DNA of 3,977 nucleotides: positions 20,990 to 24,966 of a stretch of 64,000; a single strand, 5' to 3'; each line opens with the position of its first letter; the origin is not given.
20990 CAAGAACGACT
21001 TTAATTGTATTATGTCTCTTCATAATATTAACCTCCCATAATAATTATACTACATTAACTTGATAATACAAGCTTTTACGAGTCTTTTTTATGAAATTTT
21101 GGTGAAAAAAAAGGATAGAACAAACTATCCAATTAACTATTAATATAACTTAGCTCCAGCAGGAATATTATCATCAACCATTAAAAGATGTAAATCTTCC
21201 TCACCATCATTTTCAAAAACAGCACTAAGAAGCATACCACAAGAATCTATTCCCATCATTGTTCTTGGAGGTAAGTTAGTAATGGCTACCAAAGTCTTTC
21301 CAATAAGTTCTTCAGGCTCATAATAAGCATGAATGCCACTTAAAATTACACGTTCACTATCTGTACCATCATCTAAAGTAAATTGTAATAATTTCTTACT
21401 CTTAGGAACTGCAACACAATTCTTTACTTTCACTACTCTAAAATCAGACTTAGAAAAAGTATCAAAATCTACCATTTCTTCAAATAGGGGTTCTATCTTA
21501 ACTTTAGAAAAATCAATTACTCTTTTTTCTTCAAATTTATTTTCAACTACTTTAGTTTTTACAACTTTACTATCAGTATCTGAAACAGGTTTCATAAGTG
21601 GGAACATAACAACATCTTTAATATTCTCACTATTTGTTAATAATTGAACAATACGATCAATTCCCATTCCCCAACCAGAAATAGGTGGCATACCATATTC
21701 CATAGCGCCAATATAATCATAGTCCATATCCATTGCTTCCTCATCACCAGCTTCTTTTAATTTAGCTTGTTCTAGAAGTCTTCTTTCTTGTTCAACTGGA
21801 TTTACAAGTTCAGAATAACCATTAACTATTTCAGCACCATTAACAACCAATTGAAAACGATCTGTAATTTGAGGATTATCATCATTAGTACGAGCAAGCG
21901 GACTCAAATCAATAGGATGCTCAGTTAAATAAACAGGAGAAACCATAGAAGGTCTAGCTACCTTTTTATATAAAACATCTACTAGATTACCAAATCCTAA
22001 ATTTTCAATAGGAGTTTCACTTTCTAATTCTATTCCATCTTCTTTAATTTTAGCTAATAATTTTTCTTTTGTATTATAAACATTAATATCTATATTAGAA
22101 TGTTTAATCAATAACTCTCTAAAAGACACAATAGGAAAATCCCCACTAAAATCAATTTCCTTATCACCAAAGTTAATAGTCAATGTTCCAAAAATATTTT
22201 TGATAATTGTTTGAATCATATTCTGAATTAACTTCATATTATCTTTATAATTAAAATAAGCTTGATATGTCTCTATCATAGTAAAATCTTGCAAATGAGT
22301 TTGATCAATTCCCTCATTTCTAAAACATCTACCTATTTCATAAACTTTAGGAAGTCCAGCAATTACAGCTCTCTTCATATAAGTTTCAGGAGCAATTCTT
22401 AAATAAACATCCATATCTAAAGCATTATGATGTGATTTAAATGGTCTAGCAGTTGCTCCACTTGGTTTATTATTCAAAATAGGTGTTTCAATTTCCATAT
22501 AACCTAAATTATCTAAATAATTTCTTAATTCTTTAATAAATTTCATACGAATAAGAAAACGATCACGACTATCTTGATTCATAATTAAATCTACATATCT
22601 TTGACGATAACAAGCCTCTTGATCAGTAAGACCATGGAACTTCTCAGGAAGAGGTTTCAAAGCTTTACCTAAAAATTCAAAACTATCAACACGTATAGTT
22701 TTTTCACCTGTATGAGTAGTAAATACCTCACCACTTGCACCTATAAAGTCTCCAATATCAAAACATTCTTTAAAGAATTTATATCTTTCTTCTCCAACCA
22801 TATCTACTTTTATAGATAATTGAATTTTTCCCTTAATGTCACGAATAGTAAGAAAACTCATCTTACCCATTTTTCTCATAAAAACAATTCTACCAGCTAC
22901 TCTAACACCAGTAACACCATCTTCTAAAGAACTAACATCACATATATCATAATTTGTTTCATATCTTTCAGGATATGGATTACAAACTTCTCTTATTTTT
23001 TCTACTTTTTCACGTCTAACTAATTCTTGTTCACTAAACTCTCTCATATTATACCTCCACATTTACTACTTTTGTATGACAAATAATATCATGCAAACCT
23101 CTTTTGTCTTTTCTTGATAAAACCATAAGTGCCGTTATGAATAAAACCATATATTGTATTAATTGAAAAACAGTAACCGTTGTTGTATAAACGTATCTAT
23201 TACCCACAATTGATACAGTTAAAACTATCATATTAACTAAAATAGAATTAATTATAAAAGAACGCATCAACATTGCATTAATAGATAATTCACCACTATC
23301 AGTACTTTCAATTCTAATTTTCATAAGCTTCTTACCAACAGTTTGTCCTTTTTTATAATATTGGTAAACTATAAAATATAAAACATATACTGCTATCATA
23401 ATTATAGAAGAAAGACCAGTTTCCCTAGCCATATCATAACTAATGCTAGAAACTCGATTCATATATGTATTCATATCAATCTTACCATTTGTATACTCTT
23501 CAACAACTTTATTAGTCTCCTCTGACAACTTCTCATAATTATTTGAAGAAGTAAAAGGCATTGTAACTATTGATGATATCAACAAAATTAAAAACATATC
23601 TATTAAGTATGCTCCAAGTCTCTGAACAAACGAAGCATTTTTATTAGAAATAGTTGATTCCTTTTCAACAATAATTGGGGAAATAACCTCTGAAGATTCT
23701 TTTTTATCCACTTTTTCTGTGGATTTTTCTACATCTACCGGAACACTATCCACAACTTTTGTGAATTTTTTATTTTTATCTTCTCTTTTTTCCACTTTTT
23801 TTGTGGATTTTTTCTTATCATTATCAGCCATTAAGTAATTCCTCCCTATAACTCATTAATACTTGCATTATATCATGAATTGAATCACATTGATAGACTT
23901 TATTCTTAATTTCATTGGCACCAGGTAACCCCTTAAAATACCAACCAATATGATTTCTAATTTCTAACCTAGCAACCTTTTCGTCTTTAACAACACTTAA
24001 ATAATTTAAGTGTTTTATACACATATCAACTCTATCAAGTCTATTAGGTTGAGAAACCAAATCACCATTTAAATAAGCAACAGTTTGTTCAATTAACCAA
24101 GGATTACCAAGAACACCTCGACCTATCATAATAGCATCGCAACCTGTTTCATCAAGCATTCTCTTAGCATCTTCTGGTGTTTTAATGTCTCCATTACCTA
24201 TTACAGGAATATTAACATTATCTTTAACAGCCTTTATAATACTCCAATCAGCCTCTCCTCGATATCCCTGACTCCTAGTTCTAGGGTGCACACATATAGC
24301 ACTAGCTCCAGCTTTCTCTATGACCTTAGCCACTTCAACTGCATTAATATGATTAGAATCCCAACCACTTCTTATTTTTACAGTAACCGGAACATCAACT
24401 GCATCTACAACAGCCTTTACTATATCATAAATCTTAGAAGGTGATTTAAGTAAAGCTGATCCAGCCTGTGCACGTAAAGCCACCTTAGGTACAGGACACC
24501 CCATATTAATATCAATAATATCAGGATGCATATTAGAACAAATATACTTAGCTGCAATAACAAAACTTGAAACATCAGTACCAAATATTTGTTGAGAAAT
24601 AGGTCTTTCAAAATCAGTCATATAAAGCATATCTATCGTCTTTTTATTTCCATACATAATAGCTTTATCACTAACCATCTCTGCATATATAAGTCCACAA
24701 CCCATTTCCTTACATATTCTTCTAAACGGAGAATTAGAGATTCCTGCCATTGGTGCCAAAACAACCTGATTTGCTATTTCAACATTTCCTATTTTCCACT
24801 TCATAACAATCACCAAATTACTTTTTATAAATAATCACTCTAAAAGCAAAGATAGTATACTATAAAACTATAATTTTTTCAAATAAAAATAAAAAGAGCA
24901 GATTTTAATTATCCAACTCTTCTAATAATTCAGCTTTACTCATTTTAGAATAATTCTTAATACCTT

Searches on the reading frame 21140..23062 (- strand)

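Call 61: search_protein_families(library=ncbifam, proteins=[window:21140-23062:-], max_evalue=1e-15)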
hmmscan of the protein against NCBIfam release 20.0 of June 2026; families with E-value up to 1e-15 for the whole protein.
window:21140-23062:- (640 aa): 16 families
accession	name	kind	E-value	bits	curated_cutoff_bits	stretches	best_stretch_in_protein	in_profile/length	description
NF001756.1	PRK00484.1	subfamily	1e-178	595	468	1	11-492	2-487/488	lysine--tRNA ligase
TIGR00499.1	lysS_bact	equivalog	2.6e-162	540.9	427.6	1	33-492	36-494/496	lysine--tRNA ligase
NF002821.0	PRK02983.1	equivalog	3.2e-143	479.1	742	1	7-492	616-1100/1102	bifunctional lysylphosphatidylglycerol synthetase/lysine--tRNA ligase LysX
NF009101.0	PRK12445.1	subfamily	5.8e-135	450.7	1026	1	33-492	48-503/505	lysine--tRNA ligase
TIGR00462.1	genX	equivalog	3.4e-59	200.8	286.9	1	172-487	4-304/304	EF-P lysine aminoacylase EpmA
NF006828.0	PRK09350.1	equivalog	1.8e-51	175.4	264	1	167-489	14-322/325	elongation factor P--(R)-beta-lysine ligase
NF003483.0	PRK05159.1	equivalog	4.2e-46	157.7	353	1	51-488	18-430/438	aspartate--tRNA(Asn) ligase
TIGR00458.1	aspS_nondisc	equivalog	7.9e-43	147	368.4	1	41-488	4-420/428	aspartate--tRNA(Asn) ligase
TIGR00459.1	aspS_bact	equivalog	4.4e-40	137.6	373.85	1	52-320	18-280/586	aspartate--tRNA ligase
NF001750.0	PRK00476.1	equivalog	3.2e-39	134.7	443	1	51-293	19-268/590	aspartate--tRNA ligase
TIGR00399.1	metG_C_term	equivalog_domain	1.4e-31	109.2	116.65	1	509-638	12-137/139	methionine--tRNA ligase subunit beta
TIGR00457.1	asnS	equivalog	3e-30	105.5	342.6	1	53-490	19-449/455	asparagine--tRNA ligase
NF001100.0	PRK00133.1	equivalog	5.5e-30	104.5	587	1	487-638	525-674/676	methionine--tRNA ligase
NF008900.0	PRK12267.1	equivalog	2.9e-29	102.1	598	1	485-639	505-647/648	methionine--tRNA ligase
NF003037.0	PRK03932.1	equivalog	3e-29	102.3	414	1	51-490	17-445/451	asparagine--tRNA ligase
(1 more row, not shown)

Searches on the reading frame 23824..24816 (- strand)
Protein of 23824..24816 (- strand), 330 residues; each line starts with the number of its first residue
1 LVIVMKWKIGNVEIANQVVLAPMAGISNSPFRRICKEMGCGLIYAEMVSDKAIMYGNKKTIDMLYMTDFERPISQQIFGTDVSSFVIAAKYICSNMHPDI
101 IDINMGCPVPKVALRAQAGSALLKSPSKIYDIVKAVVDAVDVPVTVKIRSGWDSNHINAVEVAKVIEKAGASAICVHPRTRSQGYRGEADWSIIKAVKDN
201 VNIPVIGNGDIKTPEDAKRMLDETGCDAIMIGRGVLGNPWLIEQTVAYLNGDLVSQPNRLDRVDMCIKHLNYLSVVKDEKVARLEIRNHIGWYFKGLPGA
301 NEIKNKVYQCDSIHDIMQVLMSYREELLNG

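Call 61: search_protein_families(library=ncbifam, proteins=[window:23824-24816:-], max_evalue=1e-15)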
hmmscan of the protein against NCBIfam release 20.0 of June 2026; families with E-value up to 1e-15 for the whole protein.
window:23824-24816:- (330 aa): 6 families
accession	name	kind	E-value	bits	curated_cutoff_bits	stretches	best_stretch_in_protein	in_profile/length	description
TIGR00737.1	nifR3_yhdG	equivalog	2.6e-119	398.1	293.3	1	9-325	1-316/319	tRNA dihydrouridine synthase DusB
NF008774.0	PRK11815.1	equivalog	5.8e-38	130.7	269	1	14-308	11-308/337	tRNA dihydrouridine(20/20a) synthase DusA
NF007838.0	PRK10550.1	equivalog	1.1e-36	126.4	395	1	101-319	92-306/312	tRNA dihydrouridine(16) synthase DusC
TIGR00742.1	yjbN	subfamily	1.2e-27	97.2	397.2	1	17-306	2-294/318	tRNA dihydrouridine(20/20a) synthase DusA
TIGR01037.2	pyrD_sub1_fam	subfamily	6.9e-17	61.5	270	0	37-176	59-188/300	dihydroorotate dehydrogenase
NF005574.0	PRK07259.1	equivalog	1.5e-16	60.2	269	0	65-175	89-190/304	dihydroorotate dehydrogenase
